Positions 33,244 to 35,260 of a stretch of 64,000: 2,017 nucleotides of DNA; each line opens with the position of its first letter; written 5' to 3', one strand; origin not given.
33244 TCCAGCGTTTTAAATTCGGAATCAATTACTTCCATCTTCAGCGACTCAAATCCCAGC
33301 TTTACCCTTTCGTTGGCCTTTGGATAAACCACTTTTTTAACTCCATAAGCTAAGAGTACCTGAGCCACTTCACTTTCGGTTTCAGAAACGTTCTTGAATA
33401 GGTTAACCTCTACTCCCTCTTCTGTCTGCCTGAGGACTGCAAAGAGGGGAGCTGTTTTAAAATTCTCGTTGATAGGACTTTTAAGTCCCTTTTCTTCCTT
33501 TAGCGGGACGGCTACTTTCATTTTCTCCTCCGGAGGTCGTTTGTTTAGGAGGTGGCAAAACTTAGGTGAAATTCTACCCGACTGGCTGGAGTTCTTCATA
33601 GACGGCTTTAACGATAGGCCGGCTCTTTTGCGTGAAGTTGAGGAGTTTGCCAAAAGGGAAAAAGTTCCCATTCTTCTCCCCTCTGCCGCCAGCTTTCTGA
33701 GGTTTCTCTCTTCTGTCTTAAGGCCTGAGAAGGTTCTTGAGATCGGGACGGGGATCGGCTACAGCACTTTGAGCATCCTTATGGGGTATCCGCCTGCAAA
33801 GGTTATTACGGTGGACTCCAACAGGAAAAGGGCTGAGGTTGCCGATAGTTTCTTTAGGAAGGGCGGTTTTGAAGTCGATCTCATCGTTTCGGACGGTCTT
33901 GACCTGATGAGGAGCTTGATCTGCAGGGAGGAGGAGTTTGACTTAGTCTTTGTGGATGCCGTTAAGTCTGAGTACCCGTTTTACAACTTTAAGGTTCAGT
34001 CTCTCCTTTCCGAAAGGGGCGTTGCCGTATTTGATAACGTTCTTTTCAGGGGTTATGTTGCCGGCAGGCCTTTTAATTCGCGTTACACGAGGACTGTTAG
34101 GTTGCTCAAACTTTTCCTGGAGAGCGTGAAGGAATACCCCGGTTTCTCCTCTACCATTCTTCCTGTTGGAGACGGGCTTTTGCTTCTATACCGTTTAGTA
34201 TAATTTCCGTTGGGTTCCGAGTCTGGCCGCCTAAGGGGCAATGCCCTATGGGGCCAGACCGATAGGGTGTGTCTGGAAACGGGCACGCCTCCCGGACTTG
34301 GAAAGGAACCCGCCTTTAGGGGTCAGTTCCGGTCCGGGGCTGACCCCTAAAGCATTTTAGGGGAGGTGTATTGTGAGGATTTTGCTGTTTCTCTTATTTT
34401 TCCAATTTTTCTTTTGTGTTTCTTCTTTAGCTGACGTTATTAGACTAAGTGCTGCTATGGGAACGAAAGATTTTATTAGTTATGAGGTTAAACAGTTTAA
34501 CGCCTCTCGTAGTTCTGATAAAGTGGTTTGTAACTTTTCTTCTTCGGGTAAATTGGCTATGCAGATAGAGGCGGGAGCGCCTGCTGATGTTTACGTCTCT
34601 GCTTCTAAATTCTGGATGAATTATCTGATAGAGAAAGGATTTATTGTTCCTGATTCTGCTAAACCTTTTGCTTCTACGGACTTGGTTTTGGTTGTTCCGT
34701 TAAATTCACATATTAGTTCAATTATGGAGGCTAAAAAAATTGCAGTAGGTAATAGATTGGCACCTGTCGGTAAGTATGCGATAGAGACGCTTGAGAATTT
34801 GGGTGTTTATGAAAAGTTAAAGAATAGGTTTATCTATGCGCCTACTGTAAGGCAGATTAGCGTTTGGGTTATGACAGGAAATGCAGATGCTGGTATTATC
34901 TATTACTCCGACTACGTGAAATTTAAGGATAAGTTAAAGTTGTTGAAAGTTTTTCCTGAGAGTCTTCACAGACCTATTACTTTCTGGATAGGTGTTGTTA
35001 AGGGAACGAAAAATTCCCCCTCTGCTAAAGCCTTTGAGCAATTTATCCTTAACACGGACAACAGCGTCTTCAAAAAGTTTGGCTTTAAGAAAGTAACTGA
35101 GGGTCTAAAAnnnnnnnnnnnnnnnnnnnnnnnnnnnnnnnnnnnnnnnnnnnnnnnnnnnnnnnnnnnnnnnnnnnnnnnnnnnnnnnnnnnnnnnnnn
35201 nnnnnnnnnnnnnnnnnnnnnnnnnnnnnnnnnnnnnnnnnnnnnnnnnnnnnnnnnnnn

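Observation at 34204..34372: Highly structured leader with mutually exclusive helices upstream of modA: candidate Moco/W-cofactor riboswitch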

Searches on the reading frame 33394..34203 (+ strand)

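Call 8: search_protein_families(library=ncbifam, proteins=[window:33394-34203:+])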
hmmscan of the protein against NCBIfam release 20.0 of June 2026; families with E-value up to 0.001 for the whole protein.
window:33394-34203:+ (269 aa): 4 families
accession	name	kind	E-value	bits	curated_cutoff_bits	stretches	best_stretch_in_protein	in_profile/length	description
TIGR04188.1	methyltr_grsp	subfamily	2e-06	27.4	380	1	112-170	109-167/363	ATP-grasp peptide maturase system methyltransferase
TIGR03534.1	RF_mod_PrmC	equivalog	4.6e-05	23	199.1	1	111-185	89-160/253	peptide chain release factor N(5)-glutamine methyltransferase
NF045881.1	PLipidMtase_Agro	equivalog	8.3e-05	22.1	250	1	88-226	27-155/197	phospholipid N-methyltransferase PmtA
NF001453.0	PRK00312.1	equivalog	0.00014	21.5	188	1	110-195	80-160/217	protein-L-isoaspartate(D-aspartate) O-methyltransferase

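Call 49: search_protein_families(library=pfam, proteins=[window:33394-34203:+], max_evalue=0.0001)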
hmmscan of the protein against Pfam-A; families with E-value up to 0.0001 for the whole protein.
window:33394-34203:+ (269 aa): 3 families
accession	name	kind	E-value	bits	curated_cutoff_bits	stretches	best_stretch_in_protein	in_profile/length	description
PF01596.23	Methyltransf_3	-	4e-29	101.8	22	1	76-267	8-203/204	O-methyltransferase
PF13578.12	Methyltransf_24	-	1.6e-06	29.4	26.3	1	115-216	1-105/105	Methyltransferase domain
PF13649.12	Methyltransf_25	-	2.5e-06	28.5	27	1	114-187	1-70/97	Methyltransferase domain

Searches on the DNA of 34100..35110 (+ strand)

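Call 4: search_rna_families(source=window, start=34100, end=34450, threshold=evalue, max_evalue=1, show_alignments=3)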
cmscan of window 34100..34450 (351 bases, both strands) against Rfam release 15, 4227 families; matches with E-value up to 1: 5.
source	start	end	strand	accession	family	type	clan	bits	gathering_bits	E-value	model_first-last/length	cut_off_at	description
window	34203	34324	+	RF01055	Molybdenum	Cis-reg; riboswitch;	-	75.8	36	8.6e-19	1-135/135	no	Molybdenum/Tungsten riboswitch aptamer (Moco RNA motif)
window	34319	34347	+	RF01753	psbNH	Cis-reg;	-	17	45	0.12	27-57/60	no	psbNH RNA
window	34228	34305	+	RF03000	LOOT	Gene; sRNA;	-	17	46.4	0.57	1-121/121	no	LOOT RNA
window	34316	34350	+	RF04156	MIR2670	Gene; miRNA;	-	16.8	117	0.28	1-200/200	no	MIR2670 microRNA precursor family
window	34291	34348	-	RF03086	chrB-b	Cis-reg;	-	15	36.5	0.83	1-49/49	no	chrB-b RNA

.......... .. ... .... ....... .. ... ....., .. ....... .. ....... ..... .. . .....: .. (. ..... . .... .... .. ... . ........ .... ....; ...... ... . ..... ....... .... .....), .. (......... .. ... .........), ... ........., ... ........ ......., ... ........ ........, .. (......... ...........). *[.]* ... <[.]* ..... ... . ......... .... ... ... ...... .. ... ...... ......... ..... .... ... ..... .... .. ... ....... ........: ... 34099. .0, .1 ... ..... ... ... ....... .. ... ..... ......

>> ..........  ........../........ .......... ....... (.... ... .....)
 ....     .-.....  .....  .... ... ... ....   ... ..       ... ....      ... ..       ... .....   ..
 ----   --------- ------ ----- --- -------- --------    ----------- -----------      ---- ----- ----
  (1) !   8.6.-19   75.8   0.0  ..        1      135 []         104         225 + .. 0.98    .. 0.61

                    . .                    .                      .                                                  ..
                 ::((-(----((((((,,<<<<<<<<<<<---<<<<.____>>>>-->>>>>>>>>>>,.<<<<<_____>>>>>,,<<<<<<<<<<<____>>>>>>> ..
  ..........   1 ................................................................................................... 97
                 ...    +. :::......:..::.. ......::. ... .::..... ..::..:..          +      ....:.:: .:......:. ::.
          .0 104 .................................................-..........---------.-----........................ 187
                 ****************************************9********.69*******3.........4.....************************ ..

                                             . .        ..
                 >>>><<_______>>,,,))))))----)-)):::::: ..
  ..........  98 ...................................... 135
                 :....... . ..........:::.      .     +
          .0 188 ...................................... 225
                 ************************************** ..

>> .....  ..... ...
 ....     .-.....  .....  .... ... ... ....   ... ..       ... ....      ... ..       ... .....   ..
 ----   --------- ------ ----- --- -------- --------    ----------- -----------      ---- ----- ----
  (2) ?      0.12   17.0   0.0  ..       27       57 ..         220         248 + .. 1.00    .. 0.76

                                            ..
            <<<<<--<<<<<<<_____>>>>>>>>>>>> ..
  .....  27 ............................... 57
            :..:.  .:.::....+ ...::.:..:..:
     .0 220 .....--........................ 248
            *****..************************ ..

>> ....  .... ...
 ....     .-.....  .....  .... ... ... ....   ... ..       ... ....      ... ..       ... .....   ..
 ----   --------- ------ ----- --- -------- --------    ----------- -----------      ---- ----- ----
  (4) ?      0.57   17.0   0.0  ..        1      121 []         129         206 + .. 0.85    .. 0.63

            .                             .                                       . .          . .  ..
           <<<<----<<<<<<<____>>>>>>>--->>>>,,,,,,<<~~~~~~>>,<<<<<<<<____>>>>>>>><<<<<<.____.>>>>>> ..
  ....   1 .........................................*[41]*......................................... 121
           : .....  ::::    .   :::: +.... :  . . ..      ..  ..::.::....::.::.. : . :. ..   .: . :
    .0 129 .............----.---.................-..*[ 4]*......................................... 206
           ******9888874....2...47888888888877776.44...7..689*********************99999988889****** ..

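Call 19: search_rna_families(sources=[L004, L005, L006, L007, L008, L009, L010, L011, L012, L013, L014, L015, L016, L017, L018], threshold=gathering)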
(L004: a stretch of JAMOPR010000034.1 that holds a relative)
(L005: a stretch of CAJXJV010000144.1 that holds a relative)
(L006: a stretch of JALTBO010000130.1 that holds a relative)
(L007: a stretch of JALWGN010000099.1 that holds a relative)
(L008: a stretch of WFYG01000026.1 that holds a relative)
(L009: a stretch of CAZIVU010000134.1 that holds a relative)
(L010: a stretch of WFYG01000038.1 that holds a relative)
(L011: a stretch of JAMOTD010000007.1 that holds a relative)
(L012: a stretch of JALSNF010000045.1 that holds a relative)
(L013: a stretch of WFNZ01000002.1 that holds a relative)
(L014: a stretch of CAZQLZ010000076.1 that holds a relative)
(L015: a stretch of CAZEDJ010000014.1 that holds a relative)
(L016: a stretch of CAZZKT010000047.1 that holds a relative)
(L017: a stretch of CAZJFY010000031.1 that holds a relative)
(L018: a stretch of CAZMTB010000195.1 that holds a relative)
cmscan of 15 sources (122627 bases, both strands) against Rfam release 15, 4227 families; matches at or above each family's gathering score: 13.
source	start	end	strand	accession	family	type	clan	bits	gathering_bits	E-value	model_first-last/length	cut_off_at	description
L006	1017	1137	+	RF01055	Molybdenum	Cis-reg; riboswitch;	-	84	36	1.2e-18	1-135/135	no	Molybdenum/Tungsten riboswitch aptamer (Moco RNA motif)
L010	1393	1513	+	RF01055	Molybdenum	Cis-reg; riboswitch;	-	84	36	1.2e-18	1-135/135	no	Molybdenum/Tungsten riboswitch aptamer (Moco RNA motif)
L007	4765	4885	+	RF01055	Molybdenum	Cis-reg; riboswitch;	-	83.3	36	1.9e-18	1-135/135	no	Molybdenum/Tungsten riboswitch aptamer (Moco RNA motif)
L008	3318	3438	+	RF01055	Molybdenum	Cis-reg; riboswitch;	-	82.6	36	3e-18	1-135/135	no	Molybdenum/Tungsten riboswitch aptamer (Moco RNA motif)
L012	4784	4907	+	RF01055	Molybdenum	Cis-reg; riboswitch;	-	82.2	36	3.9e-18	1-135/135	no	Molybdenum/Tungsten riboswitch aptamer (Moco RNA motif)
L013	4700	4820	+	RF01055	Molybdenum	Cis-reg; riboswitch;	-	81.8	36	5.1e-18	1-135/135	no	Molybdenum/Tungsten riboswitch aptamer (Moco RNA motif)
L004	4771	4892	+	RF01055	Molybdenum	Cis-reg; riboswitch;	-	81.7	36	5.6e-18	1-135/135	no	Molybdenum/Tungsten riboswitch aptamer (Moco RNA motif)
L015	4793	4913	+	RF01055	Molybdenum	Cis-reg; riboswitch;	-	79.9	36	1.8e-17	1-135/135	no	Molybdenum/Tungsten riboswitch aptamer (Moco RNA motif)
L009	19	137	+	RF01055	Molybdenum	Cis-reg; riboswitch;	-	77.9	36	7.2e-17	1-135/135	no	Molybdenum/Tungsten riboswitch aptamer (Moco RNA motif)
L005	1619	1741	+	RF01055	Molybdenum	Cis-reg; riboswitch;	-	77.6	36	8.7e-17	1-135/135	no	Molybdenum/Tungsten riboswitch aptamer (Moco RNA motif)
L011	4766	4889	+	RF01055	Molybdenum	Cis-reg; riboswitch;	-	74.5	36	7.2e-16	1-135/135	no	Molybdenum/Tungsten riboswitch aptamer (Moco RNA motif)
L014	3675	3795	+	RF01055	Molybdenum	Cis-reg; riboswitch;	-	71.5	36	5.4e-15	1-135/135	no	Molybdenum/Tungsten riboswitch aptamer (Moco RNA motif)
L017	1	69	+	RF01055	Molybdenum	Cis-reg; riboswitch;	-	36.4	36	0.00011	66-135/135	5'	Molybdenum/Tungsten riboswitch aptamer (Moco RNA motif)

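Call 28: build_rna_model(alignment_id=A2, structure=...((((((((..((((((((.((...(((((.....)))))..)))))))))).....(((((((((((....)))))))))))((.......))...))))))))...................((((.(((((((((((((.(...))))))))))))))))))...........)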
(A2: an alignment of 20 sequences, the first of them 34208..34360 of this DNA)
Model R1 built from alignment A2 (20 sequences, 178 columns); structure: as given.
model positions 159; base pairs 54; branch points 3; effective number of sequences 0.94; information 0.59 bits per position. Calibrated on 0.2 Mb of random sequence (short: E-values are rough).
structure used (alignment columns):
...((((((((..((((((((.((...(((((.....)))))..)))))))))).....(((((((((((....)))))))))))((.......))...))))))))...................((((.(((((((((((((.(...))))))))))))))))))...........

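Call 29: search_with_rna_model(model_id=R1, sources=[window, L004, L005, L006, L007, L008, L009, L010, L011, L012, L013, L014, L015, L016, L017, L018, L024, L026, L027, L028, L029, L030, L031, L034, L035], make_alignment=true, max_evalue=0.01)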
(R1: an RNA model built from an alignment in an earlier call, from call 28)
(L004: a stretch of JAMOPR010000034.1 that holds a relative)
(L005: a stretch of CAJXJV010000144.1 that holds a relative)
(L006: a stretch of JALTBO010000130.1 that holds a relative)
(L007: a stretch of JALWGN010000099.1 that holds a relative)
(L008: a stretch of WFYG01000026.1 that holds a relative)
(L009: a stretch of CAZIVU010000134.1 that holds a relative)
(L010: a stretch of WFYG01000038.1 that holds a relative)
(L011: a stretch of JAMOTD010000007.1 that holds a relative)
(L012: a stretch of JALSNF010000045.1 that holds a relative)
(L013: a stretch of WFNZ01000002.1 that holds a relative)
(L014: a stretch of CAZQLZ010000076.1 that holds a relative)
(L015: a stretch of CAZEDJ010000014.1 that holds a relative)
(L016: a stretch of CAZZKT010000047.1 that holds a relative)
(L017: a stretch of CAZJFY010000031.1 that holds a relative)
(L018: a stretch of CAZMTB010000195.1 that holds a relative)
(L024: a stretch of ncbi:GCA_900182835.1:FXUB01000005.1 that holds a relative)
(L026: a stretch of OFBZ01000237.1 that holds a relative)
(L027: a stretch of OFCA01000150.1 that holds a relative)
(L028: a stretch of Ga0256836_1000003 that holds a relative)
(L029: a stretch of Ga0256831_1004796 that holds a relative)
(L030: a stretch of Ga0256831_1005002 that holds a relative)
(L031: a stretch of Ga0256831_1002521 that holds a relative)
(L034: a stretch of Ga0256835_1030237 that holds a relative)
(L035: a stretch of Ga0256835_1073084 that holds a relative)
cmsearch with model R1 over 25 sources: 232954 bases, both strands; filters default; matches with E-value up to 0.01: 42.
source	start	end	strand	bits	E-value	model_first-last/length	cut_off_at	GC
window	34208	34363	+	172.7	3.2e-41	1-159/159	no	0.62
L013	4705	4861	+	164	4.8e-39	1-159/159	no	0.62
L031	2265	2421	+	163.7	5.5e-39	1-159/159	no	0.61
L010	1398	1554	+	163.7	5.8e-39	1-159/159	no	0.62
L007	4770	4926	+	161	2.7e-38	1-159/159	no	0.62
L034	1158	1319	+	160.9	2.8e-38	1-159/159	no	0.6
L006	1022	1178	+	160.4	3.8e-38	1-159/159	no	0.62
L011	4771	4928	+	160.2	4.2e-38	1-159/159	no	0.6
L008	3323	3479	+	157.7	1.7e-37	1-159/159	no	0.62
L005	1624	1791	+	157.5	2e-37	1-159/159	no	0.55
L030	2257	2414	+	157.5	2e-37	1-159/159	no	0.59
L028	2200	2360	+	156.8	2.9e-37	1-159/159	no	0.58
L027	1090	1261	+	154.6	1e-36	1-159/159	no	0.55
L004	4776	4942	+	153.6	1.8e-36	1-159/159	no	0.5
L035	373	532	+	153.4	2.1e-36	1-159/159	no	0.6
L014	3680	3843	+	151.8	5.1e-36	1-159/159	no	0.56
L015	4798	4951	+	151.2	7.4e-36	1-159/159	no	0.58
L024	4300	4474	+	147.8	5.3e-35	1-159/159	no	0.54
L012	4789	4954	+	141.5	2e-33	1-159/159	no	0.52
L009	24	172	+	132.6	3.3e-31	1-159/159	no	0.58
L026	1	113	+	91.2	7.3e-21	55-159/159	5'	0.51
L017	1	106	+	89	2.7e-20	48-159/159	5'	0.55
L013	4802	4906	-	31.3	6.7e-06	1-159/159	no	0.62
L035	472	569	-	29.2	2.3e-05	1-159/159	no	0.68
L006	1119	1222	-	28.1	4.3e-05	1-159/159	no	0.61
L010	1495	1599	-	27.6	5.9e-05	1-159/159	no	0.61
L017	46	136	-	27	8.2e-05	1-159/159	no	0.51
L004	4882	4951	-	26.5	0.00011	1-159/159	no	0.41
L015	4892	4982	-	26.4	0.00012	1-159/159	no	0.59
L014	3795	3831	-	25.9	0.00015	111-147/159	no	0.54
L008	3420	3523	-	25.7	0.00017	1-159/159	no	0.62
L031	2362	2464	-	24.6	0.00032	1-159/159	no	0.61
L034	1259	1361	-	24.1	0.00042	1-159/159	no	0.64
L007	4867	4971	-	24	0.00045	1-159/159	no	0.66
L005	1743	1779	-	24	0.00045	111-147/159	no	0.57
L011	4881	4915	-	23.5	0.0006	112-146/159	no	0.63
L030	2355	2458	-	20.9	0.0027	1-159/159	no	0.63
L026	65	101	-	19.7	0.0055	111-147/159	no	0.59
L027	1213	1249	-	19.7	0.0055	111-147/159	no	0.59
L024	4413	4487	-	19.4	0.0064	1-159/159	no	0.48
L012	4898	4987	-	18.6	0.01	1-159/159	no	0.59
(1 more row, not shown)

Alignment A3: 42 matches aligned to the model, 215 columns, each read 5' to 3' on its own strand. Consensus structure (alignment columns), stored with it:
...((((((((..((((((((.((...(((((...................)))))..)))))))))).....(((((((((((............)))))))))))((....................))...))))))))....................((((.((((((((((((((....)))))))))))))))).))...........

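Call 30: search_with_rna_model(model_id=R1, sources=[window, L004, L005, L006, L007, L008, L009, L010, L011, L012, L013, L014, L015, L017, L024, L026, L027, L028, L030, L031, L034, L035], make_alignment=true, max_evalue=1e-15)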
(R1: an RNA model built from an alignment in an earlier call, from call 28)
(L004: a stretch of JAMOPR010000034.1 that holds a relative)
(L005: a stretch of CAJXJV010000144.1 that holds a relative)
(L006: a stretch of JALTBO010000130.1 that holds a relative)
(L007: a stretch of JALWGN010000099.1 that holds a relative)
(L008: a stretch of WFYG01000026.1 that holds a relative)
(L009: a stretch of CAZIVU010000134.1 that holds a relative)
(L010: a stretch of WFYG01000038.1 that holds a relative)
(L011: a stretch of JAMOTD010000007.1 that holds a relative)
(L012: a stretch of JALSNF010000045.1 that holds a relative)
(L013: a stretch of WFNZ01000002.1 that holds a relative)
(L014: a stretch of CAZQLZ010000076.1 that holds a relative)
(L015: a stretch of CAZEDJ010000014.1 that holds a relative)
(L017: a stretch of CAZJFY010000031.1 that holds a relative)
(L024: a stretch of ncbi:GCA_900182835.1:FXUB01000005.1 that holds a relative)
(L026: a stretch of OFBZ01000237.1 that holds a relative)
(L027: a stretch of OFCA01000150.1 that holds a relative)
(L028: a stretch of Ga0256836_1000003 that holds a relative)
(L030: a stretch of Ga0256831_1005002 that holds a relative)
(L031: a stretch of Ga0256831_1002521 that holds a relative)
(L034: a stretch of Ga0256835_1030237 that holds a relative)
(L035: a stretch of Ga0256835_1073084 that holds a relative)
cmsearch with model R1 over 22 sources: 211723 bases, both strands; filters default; matches with E-value up to 1e-15: 22.
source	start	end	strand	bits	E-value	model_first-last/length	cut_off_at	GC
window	34208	34363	+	172.7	2.9e-41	1-159/159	no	0.62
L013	4705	4861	+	164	4.3e-39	1-159/159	no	0.62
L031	2265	2421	+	163.7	5e-39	1-159/159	no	0.61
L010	1398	1554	+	163.7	5.2e-39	1-159/159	no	0.62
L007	4770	4926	+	161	2.4e-38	1-159/159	no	0.62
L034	1158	1319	+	160.9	2.6e-38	1-159/159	no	0.6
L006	1022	1178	+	160.4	3.5e-38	1-159/159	no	0.62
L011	4771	4928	+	160.2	3.8e-38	1-159/159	no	0.6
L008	3323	3479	+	157.7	1.6e-37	1-159/159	no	0.62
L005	1624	1791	+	157.5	1.8e-37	1-159/159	no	0.55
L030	2257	2414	+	157.5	1.8e-37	1-159/159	no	0.59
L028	2200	2360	+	156.8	2.6e-37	1-159/159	no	0.58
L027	1090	1261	+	154.6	9.4e-37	1-159/159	no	0.55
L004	4776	4942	+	153.6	1.7e-36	1-159/159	no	0.5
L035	373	532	+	153.4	1.9e-36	1-159/159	no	0.6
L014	3680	3843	+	151.8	4.7e-36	1-159/159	no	0.56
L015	4798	4951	+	151.2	6.7e-36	1-159/159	no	0.58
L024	4300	4474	+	147.8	4.9e-35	1-159/159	no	0.54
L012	4789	4954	+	141.5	1.8e-33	1-159/159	no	0.52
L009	24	172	+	132.6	3e-31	1-159/159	no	0.58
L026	1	113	+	91.2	6.7e-21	55-159/159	5'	0.51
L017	1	106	+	89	2.4e-20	48-159/159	5'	0.55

Alignment A4: 22 matches aligned to the model, 179 columns, each read 5' to 3' on its own strand. Consensus structure (alignment columns), stored with it:
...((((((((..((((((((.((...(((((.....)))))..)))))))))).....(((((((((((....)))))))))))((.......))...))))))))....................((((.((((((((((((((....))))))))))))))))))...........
